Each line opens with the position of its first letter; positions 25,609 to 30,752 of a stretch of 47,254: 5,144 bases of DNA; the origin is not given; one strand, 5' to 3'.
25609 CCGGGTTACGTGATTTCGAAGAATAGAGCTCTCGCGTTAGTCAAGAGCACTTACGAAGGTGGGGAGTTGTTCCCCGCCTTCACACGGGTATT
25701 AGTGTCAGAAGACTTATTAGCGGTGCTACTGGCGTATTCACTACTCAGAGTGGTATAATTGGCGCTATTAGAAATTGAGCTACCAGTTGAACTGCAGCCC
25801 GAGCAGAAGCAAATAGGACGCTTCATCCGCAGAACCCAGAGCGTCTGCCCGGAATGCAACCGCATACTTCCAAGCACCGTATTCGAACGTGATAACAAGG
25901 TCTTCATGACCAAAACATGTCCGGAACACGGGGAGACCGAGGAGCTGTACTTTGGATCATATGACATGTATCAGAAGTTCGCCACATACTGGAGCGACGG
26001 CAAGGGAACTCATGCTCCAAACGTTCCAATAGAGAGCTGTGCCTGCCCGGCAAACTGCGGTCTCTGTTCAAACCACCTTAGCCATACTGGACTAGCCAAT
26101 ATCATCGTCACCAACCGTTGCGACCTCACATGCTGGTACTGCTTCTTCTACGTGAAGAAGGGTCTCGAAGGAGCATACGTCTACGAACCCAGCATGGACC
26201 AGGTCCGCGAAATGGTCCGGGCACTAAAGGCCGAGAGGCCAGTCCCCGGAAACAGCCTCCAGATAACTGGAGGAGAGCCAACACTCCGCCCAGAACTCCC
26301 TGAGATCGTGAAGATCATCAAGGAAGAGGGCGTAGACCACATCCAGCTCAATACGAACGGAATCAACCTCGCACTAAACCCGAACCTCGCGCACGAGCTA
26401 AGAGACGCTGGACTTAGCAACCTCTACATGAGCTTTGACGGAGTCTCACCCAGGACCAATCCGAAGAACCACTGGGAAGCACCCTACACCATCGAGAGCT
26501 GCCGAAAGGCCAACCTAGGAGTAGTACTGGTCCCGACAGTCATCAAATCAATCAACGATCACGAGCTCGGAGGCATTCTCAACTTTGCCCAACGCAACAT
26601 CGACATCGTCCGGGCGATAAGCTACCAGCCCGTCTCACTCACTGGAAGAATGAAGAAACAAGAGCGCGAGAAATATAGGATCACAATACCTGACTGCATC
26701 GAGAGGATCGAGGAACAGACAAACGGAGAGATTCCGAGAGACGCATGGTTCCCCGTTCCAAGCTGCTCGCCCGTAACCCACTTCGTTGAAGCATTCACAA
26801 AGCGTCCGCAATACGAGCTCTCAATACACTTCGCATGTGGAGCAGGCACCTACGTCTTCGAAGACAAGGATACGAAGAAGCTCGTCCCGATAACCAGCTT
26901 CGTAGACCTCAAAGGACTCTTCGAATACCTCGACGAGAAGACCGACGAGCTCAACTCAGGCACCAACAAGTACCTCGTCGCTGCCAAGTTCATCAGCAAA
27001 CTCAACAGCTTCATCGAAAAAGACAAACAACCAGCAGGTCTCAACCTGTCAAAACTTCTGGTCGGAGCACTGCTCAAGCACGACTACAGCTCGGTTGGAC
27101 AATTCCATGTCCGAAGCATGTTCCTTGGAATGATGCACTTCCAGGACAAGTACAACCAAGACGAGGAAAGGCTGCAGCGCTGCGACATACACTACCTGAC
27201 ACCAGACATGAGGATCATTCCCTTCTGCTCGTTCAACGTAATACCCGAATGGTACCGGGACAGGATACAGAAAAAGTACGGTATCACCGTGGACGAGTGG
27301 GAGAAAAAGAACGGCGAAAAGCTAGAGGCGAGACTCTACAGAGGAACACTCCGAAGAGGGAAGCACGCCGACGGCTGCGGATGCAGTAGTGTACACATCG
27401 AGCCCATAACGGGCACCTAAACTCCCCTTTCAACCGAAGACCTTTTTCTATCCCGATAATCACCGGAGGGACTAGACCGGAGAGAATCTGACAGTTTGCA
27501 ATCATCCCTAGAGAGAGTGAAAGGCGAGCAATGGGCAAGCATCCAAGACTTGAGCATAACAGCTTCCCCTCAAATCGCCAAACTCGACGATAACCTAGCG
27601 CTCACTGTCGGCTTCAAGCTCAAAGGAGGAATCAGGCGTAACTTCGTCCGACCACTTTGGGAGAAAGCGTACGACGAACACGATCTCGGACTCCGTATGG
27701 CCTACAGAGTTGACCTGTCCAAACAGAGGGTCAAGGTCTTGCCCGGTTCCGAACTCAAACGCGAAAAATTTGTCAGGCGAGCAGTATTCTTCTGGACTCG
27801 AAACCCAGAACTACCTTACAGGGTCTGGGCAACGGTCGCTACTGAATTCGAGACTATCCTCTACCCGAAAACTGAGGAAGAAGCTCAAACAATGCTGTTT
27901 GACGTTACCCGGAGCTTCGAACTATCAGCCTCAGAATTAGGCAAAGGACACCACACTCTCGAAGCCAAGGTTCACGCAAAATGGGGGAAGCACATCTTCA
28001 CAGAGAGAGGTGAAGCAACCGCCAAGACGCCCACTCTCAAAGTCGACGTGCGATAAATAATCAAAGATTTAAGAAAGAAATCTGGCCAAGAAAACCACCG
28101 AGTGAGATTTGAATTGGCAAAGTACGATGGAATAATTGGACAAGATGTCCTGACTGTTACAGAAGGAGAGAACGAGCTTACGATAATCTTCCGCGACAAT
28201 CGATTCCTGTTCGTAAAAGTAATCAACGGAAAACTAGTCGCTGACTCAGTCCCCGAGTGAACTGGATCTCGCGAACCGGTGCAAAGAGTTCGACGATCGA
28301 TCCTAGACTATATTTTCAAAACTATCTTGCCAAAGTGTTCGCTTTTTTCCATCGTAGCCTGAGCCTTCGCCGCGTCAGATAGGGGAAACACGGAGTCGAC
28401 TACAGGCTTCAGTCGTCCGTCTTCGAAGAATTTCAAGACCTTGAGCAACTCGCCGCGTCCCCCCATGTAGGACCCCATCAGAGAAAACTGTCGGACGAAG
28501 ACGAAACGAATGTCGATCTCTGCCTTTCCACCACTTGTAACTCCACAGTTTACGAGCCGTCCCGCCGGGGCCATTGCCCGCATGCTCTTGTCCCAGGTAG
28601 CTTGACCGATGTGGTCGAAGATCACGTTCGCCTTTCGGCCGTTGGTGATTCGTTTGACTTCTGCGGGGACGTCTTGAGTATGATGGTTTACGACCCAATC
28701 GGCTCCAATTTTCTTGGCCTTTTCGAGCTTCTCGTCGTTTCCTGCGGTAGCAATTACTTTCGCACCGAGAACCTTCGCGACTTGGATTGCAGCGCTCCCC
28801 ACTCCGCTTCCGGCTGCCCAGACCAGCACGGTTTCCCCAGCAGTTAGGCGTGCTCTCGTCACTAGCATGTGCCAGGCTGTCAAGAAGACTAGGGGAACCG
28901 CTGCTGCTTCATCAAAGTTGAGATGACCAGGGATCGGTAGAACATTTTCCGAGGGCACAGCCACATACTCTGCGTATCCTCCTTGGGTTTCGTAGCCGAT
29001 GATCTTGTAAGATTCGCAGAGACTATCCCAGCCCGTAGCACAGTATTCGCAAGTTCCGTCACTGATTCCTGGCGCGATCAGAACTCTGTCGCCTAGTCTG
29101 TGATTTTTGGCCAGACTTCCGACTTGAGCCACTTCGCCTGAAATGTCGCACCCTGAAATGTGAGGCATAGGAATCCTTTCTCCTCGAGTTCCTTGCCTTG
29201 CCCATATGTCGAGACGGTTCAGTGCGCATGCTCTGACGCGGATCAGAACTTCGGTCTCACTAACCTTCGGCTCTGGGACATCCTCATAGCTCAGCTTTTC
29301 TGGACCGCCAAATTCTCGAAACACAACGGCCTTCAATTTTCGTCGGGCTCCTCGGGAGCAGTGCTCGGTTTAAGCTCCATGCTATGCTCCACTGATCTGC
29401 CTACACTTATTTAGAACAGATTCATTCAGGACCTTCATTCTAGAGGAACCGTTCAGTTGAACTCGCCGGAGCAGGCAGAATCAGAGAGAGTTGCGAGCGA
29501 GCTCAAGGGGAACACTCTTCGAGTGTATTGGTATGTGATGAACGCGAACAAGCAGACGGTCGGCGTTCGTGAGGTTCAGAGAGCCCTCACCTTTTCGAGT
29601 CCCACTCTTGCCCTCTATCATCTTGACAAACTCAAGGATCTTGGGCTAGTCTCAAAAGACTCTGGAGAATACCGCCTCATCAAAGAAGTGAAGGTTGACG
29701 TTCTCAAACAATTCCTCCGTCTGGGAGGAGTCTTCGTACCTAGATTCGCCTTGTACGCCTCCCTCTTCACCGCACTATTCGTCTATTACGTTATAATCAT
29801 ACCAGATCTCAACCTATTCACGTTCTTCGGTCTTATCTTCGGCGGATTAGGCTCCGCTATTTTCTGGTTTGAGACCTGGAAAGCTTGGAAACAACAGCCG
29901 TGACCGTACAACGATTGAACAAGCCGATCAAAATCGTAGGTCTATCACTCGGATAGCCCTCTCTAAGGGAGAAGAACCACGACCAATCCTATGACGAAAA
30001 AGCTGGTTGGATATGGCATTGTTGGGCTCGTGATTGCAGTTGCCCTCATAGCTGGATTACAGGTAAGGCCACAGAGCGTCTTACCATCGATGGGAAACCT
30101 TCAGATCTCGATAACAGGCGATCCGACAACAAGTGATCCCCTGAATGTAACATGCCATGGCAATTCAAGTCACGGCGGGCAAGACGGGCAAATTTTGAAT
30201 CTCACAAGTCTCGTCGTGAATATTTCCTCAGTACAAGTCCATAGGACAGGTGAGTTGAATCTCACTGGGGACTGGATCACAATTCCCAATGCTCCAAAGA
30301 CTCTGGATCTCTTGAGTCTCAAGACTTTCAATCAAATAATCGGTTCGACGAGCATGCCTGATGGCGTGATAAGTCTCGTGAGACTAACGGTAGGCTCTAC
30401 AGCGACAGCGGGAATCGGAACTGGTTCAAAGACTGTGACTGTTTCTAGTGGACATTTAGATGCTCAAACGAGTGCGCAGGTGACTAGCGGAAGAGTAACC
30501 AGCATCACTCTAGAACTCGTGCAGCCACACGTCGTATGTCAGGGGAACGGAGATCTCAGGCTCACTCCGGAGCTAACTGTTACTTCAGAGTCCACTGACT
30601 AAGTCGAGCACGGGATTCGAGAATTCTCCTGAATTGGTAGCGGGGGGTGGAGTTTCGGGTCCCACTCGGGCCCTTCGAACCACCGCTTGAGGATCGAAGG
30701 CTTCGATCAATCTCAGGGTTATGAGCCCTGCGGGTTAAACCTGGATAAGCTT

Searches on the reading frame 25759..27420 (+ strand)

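Call 58: search_protein_families(library=pfam, proteins=[window:25759-27420:+], max_evalue=0.00001)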
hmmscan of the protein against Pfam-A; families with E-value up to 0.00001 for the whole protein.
window:25759-27420:+ (553 aa): 2 families
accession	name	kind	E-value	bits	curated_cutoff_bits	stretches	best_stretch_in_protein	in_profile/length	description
PF04055.27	Radical_SAM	-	6.2e-26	92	29.5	1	115-277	1-166/166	Radical SAM superfamily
PF23545.1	Zn_ribbon_HMPTM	-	3.1e-19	68.7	27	1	22-65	1-44/45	HMPTM N-terminal zinc ribbon domain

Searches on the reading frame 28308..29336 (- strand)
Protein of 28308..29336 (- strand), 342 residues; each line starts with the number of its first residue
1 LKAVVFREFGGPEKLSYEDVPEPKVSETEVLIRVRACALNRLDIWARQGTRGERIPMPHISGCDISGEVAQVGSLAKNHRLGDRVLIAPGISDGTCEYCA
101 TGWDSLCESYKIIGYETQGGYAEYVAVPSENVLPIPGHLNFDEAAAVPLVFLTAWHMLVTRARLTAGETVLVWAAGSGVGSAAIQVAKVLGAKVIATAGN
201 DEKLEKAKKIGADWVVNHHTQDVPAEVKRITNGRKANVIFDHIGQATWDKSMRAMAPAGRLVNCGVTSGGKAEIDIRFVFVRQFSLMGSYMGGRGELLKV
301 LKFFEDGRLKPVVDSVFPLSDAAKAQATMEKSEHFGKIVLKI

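Call 58: search_protein_families(library=pfam, proteins=[window:28308-29336:-], max_evalue=0.00001)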
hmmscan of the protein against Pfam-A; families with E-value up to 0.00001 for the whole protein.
window:28308-29336:- (342 aa): 3 families
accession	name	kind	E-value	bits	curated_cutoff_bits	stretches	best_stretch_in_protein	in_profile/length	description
PF00107.32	ADH_zinc_N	-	3.2e-37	127.8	31.8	1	178-305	1-128/129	Zinc-binding dehydrogenase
PF08240.17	ADH_N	-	3e-27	95.3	23.5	1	27-136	2-103/104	Alcohol dehydrogenase GroES-like domain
PF13602.12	ADH_zinc_N_2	-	2.4e-22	80.7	27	1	210-340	1-134/134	Zinc-binding dehydrogenase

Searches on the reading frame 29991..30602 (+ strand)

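Call 4: search_protein_families(library=pfam, proteins=[window:29991-30602:+], max_evalue=0.01)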
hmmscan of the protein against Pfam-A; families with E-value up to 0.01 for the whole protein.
window:29991-30602:+ (203 aa): 1 family
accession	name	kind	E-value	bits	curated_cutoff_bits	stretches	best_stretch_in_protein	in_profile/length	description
PF14321.11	DUF4382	-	3.2e-13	50.5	25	1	69-193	14-136/136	Domain of unknown function (DUF4382)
